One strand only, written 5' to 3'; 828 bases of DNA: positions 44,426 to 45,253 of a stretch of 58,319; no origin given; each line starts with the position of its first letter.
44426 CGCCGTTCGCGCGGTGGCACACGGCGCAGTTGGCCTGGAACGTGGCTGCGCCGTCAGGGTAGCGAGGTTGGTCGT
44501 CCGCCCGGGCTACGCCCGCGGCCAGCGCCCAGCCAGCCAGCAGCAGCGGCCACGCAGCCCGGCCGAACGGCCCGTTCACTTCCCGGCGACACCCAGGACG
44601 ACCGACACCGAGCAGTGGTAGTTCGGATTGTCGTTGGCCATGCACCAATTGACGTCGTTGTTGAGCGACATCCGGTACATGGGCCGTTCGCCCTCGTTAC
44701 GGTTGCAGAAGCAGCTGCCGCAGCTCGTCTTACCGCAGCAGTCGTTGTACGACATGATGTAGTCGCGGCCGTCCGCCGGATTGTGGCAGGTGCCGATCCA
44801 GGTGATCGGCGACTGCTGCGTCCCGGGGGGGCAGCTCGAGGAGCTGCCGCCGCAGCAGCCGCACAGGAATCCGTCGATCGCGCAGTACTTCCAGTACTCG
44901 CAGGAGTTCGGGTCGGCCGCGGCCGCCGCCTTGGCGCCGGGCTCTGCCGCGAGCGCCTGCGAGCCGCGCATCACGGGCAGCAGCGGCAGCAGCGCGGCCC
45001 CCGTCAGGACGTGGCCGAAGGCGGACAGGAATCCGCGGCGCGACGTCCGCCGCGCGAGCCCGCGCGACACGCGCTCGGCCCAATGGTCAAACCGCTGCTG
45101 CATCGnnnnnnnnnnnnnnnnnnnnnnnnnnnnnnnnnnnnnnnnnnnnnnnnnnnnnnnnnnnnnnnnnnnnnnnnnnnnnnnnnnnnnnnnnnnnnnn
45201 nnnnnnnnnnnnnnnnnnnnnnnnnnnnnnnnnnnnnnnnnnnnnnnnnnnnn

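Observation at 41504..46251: Stripped-down TTQ amine dehydrogenase operon: mauB-mauA joined to two dedicated cytochromes c and a cytoplasmic molybdoenzyme, with no mauE, mauD, mauG or cupredoxin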

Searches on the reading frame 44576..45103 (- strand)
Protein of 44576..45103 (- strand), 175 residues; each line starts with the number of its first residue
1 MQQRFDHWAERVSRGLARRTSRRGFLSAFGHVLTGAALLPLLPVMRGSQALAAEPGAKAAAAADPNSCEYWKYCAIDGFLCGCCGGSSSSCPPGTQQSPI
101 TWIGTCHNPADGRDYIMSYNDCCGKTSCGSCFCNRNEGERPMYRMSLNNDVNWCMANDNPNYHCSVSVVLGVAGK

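Call 3: search_protein_families(library=pfam, proteins=[window:44576-45103:-], max_evalue=0.01)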
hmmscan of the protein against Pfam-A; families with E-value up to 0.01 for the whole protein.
window:44576-45103:- (175 aa): 1 family
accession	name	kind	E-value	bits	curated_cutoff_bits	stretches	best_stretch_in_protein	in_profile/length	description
PF02975.19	Me-amine-dh_L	-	3.6e-53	179.2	25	1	63-171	3-112/113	Methylamine dehydrogenase, L chain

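Call 4: search_protein_families(library=ncbifam, proteins=[window:44576-45103:-], max_evalue=0.01)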
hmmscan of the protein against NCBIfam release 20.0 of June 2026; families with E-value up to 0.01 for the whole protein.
window:44576-45103:- (175 aa): 1 family
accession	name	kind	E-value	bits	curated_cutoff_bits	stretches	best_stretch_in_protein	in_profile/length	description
TIGR02659.1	TTQ_MADH_Lt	equivalog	2.4e-53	180.8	196.85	1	3-173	5-185/186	methylamine dehydrogenase (amicyanin) small subunit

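Call 5: find_encoding_contigs(protein=window:44576-45103:-, flank=10000, max_places=6)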
Protein window:44576-45103:- (175 aa): no gene with exactly this product is on record in the collection.

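Call 6: find_homologous_proteins(query=window:44576-45103:-)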
Query window:44576-45103:- (175 aa): 4719 proteins with E <= 0.001 among 5030 candidates; the best 120 are listed.
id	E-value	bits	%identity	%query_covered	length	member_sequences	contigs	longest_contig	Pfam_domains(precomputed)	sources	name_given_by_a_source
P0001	6.5e-118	409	98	100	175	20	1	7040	PF02975.20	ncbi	-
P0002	4.8e-110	384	90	100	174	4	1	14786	PF02975.20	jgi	jgi:methylamine dehydrogenase light chain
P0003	7.7e-110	383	91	100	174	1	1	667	PF02975.20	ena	-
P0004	1.1e-108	379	91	100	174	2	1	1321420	PF02975.20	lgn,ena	-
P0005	1.7e-108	379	91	100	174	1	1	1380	PF02975.20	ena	-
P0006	1.2e-107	376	89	100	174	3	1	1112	PF02975.20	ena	-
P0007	1.5e-106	372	89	100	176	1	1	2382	PF02975.20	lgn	-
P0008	2.2e-105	368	89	100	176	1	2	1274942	PF02975.20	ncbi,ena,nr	ncbi:MAG: amine dehydrogenase [Proteobacteria bacterium]|nr:amine dehydrogenase [Pseudomonadota bact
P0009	3.4e-104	364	88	100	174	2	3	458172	PF02975.20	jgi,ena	jgi:methylamine dehydrogenase light chain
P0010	8.2e-104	363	88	100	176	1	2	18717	PF02975.20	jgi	jgi:methylamine dehydrogenase light chain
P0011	4.1e-103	361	86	100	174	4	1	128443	PF02975.20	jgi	jgi:methylamine dehydrogenase light chain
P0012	9.8e-103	360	87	100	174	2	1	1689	PF02975.20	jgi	jgi:methylamine dehydrogenase light chain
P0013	4.3e-99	348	83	100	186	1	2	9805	PF02975.20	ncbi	-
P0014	4.5e-99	348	83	100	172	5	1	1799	PF02975.20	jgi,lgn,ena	jgi:methylamine dehydrogenase light chain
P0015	1.3e-98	346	81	100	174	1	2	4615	PF02975.20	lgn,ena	-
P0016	3.8e-96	338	81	99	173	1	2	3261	PF02975.20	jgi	jgi:methylamine dehydrogenase light chain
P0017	2.4e-95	336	80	99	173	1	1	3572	PF02975.20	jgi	jgi:methylamine dehydrogenase light chain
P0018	6.3e-94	331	80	100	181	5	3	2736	PF02975.20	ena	-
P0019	3.5e-93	329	78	100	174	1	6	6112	PF02975.20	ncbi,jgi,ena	jgi:methylamine dehydrogenase light chain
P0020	6.3e-93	328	78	100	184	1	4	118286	PF02975.20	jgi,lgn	jgi:methylamine dehydrogenase light chain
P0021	9.4e-92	324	78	100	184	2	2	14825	PF02975.20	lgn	-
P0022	3.7e-91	322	78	100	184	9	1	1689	PF02975.20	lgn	-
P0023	4.0e-91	322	78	100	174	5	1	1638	PF02975.20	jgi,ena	-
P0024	5.5e-91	321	77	100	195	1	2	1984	PF02975.20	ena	-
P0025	1.1e-90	320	76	100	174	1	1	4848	PF02975.20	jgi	jgi:methylamine dehydrogenase light chain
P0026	1.3e-90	320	77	100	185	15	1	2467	PF02975.20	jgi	jgi:methylamine dehydrogenase light chain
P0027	1.6e-90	320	77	100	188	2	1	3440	PF02975.20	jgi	jgi:methylamine dehydrogenase light chain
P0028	2.0e-90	320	77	100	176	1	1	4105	PF02975.20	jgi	jgi:methylamine dehydrogenase light chain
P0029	2.8e-90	319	77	100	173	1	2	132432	PF02975.20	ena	-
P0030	3.5e-90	319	76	99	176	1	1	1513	PF02975.20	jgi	jgi:methylamine dehydrogenase light chain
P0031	3.6e-90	319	76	100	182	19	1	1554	PF02975.20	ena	-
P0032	4.5e-90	318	77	100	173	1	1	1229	PF02975.20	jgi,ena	-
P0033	8.2e-90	318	76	99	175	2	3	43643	PF02975.20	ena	-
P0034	9.3e-90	317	75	100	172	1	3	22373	PF02975.20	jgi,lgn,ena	jgi:methylamine dehydrogenase light chain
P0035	1.2e-89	317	75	100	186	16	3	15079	PF02975.20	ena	-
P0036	1.8e-89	316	79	95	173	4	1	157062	PF02975.20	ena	-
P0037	4.0e-89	315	73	100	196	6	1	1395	PF02975.20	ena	-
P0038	8.2e-89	314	75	99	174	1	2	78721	PF02975.20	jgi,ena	jgi:methylamine dehydrogenase light chain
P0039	9.1e-89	314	75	98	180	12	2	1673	PF02975.20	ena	-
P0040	1.2e-88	314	75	99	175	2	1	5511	PF02975.20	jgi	jgi:methylamine dehydrogenase light chain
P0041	2.1e-88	313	76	99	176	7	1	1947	PF02975.20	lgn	-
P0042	1.3e-87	310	74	99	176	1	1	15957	PF02975.20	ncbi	-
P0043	1.4e-87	310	74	99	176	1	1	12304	PF02975.20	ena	-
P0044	2.3e-87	310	74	99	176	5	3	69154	PF02975.20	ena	-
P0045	3.0e-87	309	74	99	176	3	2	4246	PF02975.20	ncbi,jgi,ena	jgi:methylamine dehydrogenase light chain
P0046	2.1e-86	306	76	98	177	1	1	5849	PF02975.20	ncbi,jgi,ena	jgi:methylamine dehydrogenase light chain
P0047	4.2e-86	305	73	100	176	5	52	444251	PF02975.20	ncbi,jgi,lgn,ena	jgi:methylamine dehydrogenase light chain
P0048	5.6e-86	305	71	100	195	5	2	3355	PF02975.20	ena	-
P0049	1.4e-85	304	74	98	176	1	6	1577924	PF02975.20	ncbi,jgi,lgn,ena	-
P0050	3.1e-85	303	72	100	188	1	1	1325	PF02975.20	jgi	jgi:methylamine dehydrogenase light chain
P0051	3.2e-85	303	74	100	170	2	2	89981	PF02975.20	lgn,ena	-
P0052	4.5e-85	302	74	98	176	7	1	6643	PF02975.20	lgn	-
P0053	3.1e-84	299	71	99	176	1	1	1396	PF02975.20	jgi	jgi:methylamine dehydrogenase light chain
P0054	4.4e-84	299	73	99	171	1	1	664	PF02975.20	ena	-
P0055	5.8e-84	298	72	99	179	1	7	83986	PF02975.20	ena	-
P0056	1.5e-83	297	76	93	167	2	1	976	PF02975.20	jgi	-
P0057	6.3e-83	295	72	99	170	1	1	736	PF02975.20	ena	-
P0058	1.0e-82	294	72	98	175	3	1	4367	PF02975.20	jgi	jgi:methylamine dehydrogenase light chain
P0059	1.4e-82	294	72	98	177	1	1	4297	PF02975.20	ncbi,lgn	-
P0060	1.4e-82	294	71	99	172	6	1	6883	PF02975.20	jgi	-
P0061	1.7e-82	294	70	99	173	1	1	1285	PF02975.20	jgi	jgi:methylamine dehydrogenase light chain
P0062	2.0e-82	294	70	99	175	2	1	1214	PF02975.20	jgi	jgi:methylamine dehydrogenase light chain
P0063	2.3e-82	293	71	99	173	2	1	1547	PF02975.20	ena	-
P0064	3.1e-82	293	71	99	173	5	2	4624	PF02975.20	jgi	jgi:methylamine dehydrogenase light chain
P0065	3.2e-82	293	71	99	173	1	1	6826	PF02975.20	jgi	jgi:methylamine dehydrogenase light chain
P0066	3.3e-82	293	73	99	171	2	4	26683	PF02975.20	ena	-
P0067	3.6e-82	293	71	99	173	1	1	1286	PF02975.20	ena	-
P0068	3.8e-82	293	70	98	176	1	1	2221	PF02975.20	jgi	jgi:methylamine dehydrogenase light chain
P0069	4.1e-82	292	71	99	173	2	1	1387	PF02975.20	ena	-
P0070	5.1e-82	292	70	98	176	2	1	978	PF02975.20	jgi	jgi:methylamine dehydrogenase light chain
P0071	5.9e-82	292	71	99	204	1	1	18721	PF02975.20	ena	-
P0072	6.5e-82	292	72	98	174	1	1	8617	PF02975.20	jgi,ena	-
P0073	7.7e-82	292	69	100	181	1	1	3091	PF02975.20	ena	-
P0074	9.1e-82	291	73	99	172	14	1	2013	PF02975.20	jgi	-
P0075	1.0e-81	291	71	98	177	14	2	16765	PF02975.20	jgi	jgi:methylamine dehydrogenase light chain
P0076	1.1e-81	291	71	99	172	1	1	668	PF02975.20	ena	-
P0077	1.2e-81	291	71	99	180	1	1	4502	PF02975.20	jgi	-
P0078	1.3e-81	291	71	99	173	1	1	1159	PF02975.20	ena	-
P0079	1.4e-81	291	71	99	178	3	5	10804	PF02975.20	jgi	jgi:methylamine dehydrogenase light chain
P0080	1.4e-81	291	71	98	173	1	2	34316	PF02975.20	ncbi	-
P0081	1.4e-81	291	70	98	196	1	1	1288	PF02975.20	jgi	jgi:methylamine dehydrogenase light chain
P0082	1.4e-81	291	71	99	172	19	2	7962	PF02975.20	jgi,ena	jgi:methylamine dehydrogenase light chain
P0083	1.4e-81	291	71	99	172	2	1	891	PF02975.20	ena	-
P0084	1.6e-81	291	71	99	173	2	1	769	PF02975.20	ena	-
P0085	1.7e-81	290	71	99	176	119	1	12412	PF02975.20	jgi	-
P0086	1.9e-81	290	71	99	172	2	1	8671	PF02975.20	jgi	jgi:methylamine dehydrogenase light chain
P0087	1.9e-81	290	71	99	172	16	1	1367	PF02975.20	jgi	jgi:methylamine dehydrogenase light chain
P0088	2.3e-81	290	73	98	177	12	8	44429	PF02975.20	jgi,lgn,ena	jgi:methylamine dehydrogenase light chain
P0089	2.6e-81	290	71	99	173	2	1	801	PF02975.20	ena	-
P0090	2.9e-81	290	72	98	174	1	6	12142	PF02975.20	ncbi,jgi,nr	ncbi:MAG TPA: methylamine dehydrogenase light chain [Steroidobacteraceae bacterium]|nr:methylamine d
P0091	2.9e-81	290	71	99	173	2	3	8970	PF02975.20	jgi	jgi:methylamine dehydrogenase light chain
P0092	3.0e-81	290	71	98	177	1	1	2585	PF02975.20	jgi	jgi:methylamine dehydrogenase light chain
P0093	3.1e-81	290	70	99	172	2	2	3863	PF02975.20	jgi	jgi:methylamine dehydrogenase light chain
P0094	3.2e-81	290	69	99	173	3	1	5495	PF02975.20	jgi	jgi:methylamine dehydrogenase light chain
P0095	3.8e-81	289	73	97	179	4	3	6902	PF02975.20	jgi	jgi:methylamine dehydrogenase light chain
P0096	4.0e-81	289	70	98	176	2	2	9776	PF02975.20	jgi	jgi:methylamine dehydrogenase light chain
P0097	4.1e-81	289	71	98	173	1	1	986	PF02975.20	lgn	-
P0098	4.1e-81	289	72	98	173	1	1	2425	PF02975.20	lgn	-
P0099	5.0e-81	289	70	99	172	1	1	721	PF02975.20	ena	-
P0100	5.1e-81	289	69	98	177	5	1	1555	PF02975.20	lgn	-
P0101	5.3e-81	289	70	99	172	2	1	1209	PF02975.20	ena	-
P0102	5.3e-81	289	69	98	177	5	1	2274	PF02975.20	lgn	-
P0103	5.3e-81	289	70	98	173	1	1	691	PF02975.20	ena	-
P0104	5.5e-81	289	69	99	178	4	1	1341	PF02975.20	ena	-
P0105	5.8e-81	289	70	98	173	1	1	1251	PF02975.20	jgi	jgi:methylamine dehydrogenase light chain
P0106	6.5e-81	289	70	98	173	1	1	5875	PF02975.20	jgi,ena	-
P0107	6.8e-81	288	70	98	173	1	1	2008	PF02975.20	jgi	jgi:methylamine dehydrogenase light chain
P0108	7.2e-81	288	72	99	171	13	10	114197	PF02975.20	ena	-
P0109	7.4e-81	288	72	98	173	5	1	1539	PF02975.20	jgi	jgi:methylamine dehydrogenase light chain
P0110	7.8e-81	288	72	99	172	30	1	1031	PF02975.20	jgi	jgi:methylamine dehydrogenase light chain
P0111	7.9e-81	288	70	99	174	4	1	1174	PF02975.20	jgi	jgi:methylamine dehydrogenase light chain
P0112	8.4e-81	288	73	98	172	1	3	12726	PF02975.20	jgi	jgi:methylamine dehydrogenase light chain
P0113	8.7e-81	288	70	99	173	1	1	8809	PF02975.20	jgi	jgi:methylamine dehydrogenase light chain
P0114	9.0e-81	288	70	98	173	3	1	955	PF02975.20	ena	-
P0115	9.7e-81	288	72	99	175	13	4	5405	PF02975.20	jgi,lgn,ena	-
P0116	1.1e-80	288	70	99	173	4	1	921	PF02975.20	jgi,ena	-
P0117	1.3e-80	288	71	99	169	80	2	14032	PF02975.20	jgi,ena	-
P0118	1.3e-80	288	70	98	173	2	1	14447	PF02975.20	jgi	jgi:methylamine dehydrogenase light chain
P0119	1.3e-80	288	70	98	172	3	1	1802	PF02975.20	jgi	jgi:methylamine dehydrogenase light chain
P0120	1.5e-80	287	71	98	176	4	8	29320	PF02975.20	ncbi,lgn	-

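Call 7: find_encoding_contigs(protein=P0008, flank=10000, max_places=2)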
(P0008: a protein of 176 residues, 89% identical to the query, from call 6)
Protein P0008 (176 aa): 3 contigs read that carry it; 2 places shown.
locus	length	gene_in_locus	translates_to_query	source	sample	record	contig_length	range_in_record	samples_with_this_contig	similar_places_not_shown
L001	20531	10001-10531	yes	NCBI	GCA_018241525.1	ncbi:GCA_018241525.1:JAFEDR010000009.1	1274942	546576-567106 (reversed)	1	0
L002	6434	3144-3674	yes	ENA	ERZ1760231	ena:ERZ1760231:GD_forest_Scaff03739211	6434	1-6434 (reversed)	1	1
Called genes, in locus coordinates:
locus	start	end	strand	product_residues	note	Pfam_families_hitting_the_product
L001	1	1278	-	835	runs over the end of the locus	-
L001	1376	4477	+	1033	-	PF15902:Sortilin-Vps10 (faint), PF02012:BNR (faint), PF13088:BNR_2 (faint), PF14870:PSII_BNR (faint), PF25852:DUF6242_C (faint)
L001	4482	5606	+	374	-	PF08240:ADH_N, PF00107:ADH_zinc_N, PF13602:ADH_zinc_N_2 (weak)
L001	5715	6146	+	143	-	-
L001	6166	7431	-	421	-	PF00890:FAD_binding_2 (weak), PF01266:DAO, PF01494:FAD_binding_3 (weak), PF01946:Thi4 (weak), PF13450:NAD_binding_8 (weak)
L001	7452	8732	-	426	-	PF07690:MFS_1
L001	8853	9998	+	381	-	PF06433:Me-amine-dh_H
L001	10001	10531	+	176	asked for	PF02975:Me-amine-dh_L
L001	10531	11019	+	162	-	PF00034:Cytochrom_C, PF13442:Cytochrome_CBB3 (weak)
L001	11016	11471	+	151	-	-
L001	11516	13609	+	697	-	PF04879:Molybdop_Fe4S4, PF00384:Molybdopterin, PF01568:Molydop_binding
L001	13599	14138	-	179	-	PF13302:Acetyltransf_3, PF00583:Acetyltransf_1 (weak)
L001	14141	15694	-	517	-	PF01425:Amidase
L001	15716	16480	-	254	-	PF00106:adh_short, PF08659:KR (weak), PF13561:adh_short_C2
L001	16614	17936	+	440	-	PF07690:MFS_1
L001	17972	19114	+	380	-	PF06155:GBBH-like_N, PF02668:TauD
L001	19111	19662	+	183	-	-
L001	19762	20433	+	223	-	PF01812:5-FTHF_cyc-lig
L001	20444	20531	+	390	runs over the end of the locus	PF05940:NnrS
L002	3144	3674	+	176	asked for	PF02975:Me-amine-dh_L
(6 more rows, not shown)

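Call 8: find_encoding_contigs(protein=P0047, flank=10000, max_places=4)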
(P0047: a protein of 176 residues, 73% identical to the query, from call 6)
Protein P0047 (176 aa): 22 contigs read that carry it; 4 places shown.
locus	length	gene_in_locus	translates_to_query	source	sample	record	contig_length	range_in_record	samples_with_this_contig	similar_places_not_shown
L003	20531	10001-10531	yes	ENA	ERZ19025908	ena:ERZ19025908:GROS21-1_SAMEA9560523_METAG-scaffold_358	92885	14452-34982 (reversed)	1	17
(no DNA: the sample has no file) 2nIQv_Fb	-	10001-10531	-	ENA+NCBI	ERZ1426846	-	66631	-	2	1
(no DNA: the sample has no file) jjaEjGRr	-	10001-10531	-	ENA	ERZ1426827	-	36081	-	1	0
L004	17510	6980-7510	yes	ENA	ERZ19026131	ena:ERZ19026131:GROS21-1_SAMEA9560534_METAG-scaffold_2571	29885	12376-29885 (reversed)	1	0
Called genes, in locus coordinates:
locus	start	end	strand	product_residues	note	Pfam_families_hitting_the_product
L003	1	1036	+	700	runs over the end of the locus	PF08447:PAS_3, PF02518:HATPase_c, PF01590:GAF, PF13185:GAF_2 (weak), PF00072:Response_reg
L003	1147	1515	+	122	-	PF00903:Glyoxalase (weak)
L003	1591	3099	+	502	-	PF00221:Lyase_aromatic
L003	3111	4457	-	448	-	PF07690:MFS_1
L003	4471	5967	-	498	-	PF00221:Lyase_aromatic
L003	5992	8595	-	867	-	PF07715:Plug, PF00593:TonB_dep_Rec_b-barrel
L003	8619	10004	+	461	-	PF06433:Me-amine-dh_H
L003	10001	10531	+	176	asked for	PF02975:Me-amine-dh_L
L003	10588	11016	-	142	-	PF02566:OsmC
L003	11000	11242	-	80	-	-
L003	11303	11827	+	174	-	PF00293:NUDIX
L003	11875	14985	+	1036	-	PF18327:PRODH (faint), PF14850:Pro_dh-DNA_bdg, PF01619:Pro_dh, PF00171:Aldedh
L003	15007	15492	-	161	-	PF00300:His_Phos_1 (weak)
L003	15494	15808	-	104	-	PF00355:Rieske, PF13806:Rieske_2, PF22543:Rieske_4 (faint)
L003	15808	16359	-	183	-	PF01883:FeS_assembly_P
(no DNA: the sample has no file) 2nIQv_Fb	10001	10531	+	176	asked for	PF02975:Me-amine-dh_L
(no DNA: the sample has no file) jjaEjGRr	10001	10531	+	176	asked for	PF02975:Me-amine-dh_L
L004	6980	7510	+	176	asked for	PF02975:Me-amine-dh_L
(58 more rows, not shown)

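Call 9: search_solved_structures(query=window:44576-45103:-, show_alignments=4)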
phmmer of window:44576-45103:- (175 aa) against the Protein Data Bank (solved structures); distinct sequences matched with E-value up to 0.001: 11.
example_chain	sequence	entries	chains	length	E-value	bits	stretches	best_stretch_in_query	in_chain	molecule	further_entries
2agl_D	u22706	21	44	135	1.2e-52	181.7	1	62-173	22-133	Aromatic amine dehydrogenase | Aromatic amine dehydrogenase; chain D, H | AROMATIC AMINE DEHYDROGENASE BETA SUBUNIT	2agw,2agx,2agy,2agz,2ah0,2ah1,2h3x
2ojy_D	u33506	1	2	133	2e-52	180.9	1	62-173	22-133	Aromatic amine dehydrogenase, small subunit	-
2i0r_D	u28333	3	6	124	2.2e-52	180.7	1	63-173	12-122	Aromatic Amine Dehydrogenase | Aralkylamine dehydrogenase light chain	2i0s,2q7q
2hkr_D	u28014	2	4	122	3.9e-52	179.9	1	63-173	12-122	Aromatic amine dehydrogenase, small subunit | Aromatic amine dehydrogenase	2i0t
3c75_L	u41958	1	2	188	1.5e-49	171.5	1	4-173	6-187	Methylamine dehydrogenase light chain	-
3l4m_C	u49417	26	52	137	4.4e-35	124.3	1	54-173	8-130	Methylamine dehydrogenase light chain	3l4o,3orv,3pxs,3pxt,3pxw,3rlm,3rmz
4o1q_C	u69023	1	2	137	4.7e-35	124.2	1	54-173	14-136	Methylamine dehydrogenase light chain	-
1mg2_B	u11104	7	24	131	5.2e-35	124.1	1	54-173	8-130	Methylamine dehydrogenase, light chain | Methylamine dehydrogenase light chain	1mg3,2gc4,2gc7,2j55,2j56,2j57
2bbk_L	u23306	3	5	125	6.9e-35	123.7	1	63-173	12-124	METHYLAMINE DEHYDROGENASE (LIGHT SUBUNIT) | Methylamine dehydrogenase light chain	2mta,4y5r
1mae_L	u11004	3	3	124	9.3e-35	123.3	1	63-172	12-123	METHYLAMINE DEHYDROGENASE (LIGHT SUBUNIT)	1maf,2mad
1mda_L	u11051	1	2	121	9.9e-30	106.9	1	63-171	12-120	METHYLAMINE DEHYDROGENASE (LIGHT SUBUNIT)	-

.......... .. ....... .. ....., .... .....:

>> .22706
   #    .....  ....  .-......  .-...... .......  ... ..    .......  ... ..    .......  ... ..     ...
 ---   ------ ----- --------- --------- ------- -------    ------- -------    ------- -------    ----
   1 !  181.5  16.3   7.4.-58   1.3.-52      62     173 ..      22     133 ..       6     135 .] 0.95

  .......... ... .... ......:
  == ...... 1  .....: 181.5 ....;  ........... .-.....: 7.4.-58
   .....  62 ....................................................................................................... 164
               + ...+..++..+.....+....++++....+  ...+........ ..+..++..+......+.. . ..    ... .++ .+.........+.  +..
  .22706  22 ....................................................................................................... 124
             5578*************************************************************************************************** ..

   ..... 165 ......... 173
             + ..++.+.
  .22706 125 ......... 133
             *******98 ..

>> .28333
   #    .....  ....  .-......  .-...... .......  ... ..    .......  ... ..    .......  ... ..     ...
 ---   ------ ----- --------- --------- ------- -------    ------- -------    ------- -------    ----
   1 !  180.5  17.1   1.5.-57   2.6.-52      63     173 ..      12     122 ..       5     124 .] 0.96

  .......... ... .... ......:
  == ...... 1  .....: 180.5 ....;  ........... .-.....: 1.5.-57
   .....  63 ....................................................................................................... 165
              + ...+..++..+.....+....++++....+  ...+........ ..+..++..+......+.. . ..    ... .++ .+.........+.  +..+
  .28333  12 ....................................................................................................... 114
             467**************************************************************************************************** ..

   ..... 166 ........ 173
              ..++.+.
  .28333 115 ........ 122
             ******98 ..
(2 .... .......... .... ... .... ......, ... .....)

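Call 11: search_dna_similar(query=window:44576-45103:-, collection=plasmids, mode=protein, max_rows=30)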
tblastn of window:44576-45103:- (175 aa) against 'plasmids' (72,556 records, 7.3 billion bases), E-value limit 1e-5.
Records with a match: 30; places in all: 30; records where one place covers at least 80% of the query: 29.
Best place of each record, by identity: 60-80% 6; <60% 24.
By first word of the organism name: Paracoccus 15; Burkholderia 4; Novosphingobium 3; Pseudomonas 2; Cupriavidus 1; Chimaeribacter 1; Haematobacter 1; Indioceanicola 1; Methylobacterium 1; Sphaerotilus 1.
By predicted mobility (MOB-suite, as given by PLSDB): non-mobilizable 27; conjugative 2; mobilizable 1.
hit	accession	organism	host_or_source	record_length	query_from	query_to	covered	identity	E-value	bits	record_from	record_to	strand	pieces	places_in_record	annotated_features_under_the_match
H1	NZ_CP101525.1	Burkholderia arboris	mixed culture,soil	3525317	5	175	98%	67.2%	1e-57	201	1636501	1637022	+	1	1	none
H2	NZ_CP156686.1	Burkholderia stagnalis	Bacterial cells,soils collected in ...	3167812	5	175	98%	66.5%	4e-51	182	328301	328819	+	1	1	none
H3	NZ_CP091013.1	Burkholderia cenocepacia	-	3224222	5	175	98%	65.2%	4e-57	199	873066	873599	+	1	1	none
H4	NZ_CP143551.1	Burkholderia multivorans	Homo sapiens,bronchoalveolar lavage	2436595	5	173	97%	65.3%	7e-58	201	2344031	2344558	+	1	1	none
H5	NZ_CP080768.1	Cupriavidus pinatubonensis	genomic assembly,soil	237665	5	172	96%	63.9%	2e-50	180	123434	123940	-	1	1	methylamine dehydrogenase light chain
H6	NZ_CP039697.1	Novosphingobium sp. EMRT-2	cell,freshwater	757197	3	173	98%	55.8%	2e-45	165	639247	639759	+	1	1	methylamine dehydrogenase light chain | mauD: methylamine dehydrogenase accessory protein MauD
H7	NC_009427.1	Novosphingobium aromaticivorans DSM 12444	-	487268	3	173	98%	54.7%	5e-45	164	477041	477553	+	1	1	methylamine dehydrogenase light chain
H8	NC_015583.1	Novosphingobium sp. PP1Y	-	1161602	5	173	97%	54.9%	2e-47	171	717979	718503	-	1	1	none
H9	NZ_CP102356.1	Paracoccus sp. SMMA_5_TC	pure culture,Lotus pond, a sulfur-borax ...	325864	1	173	99%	50.6%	3e-42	156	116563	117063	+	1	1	methylamine dehydrogenase light chain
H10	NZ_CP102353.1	Paracoccus sp. SMMA_5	pure culture,Lotus pond, a sulfur-borax ...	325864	1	173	99%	50.6%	3e-42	156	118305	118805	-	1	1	methylamine dehydrogenase light chain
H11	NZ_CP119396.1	Chimaeribacter arupi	Homo sapiens,blood culture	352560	5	175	98%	50.6%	1e-41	155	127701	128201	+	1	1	methylamine dehydrogenase light chain | c-type cytochrome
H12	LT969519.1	Pseudomonas aeruginosa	-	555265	5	173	97%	51.2%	4e-42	156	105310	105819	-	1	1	aauA: Aralkylamine dehydrogenase light chain precursor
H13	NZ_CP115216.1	Pseudomonas aeruginosa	Homo sapiens,culture samples from human ...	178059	5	173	97%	50.6%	3e-40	151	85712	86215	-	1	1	methylamine dehydrogenase light chain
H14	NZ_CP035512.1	Haematobacter massiliensis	single cell,human skin swab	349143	1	173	99%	47.1%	3e-38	145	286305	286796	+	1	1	methylamine dehydrogenase light chain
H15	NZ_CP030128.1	Indioceanicola profundi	sediment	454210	1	173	99%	43.8%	9e-36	138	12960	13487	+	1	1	mauA: methylamine dehydrogenase (amicyanin) small subunit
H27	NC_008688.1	Paracoccus denitrificans PD1222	-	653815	4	173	97%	39.6%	9e-30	120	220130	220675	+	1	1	mauA: methylamine dehydrogenase (amicyanin) small subunit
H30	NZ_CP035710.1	Sphaerotilus sulfidivorans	cell culture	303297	68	159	53%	67.4%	7e-30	121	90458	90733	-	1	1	cytochrome c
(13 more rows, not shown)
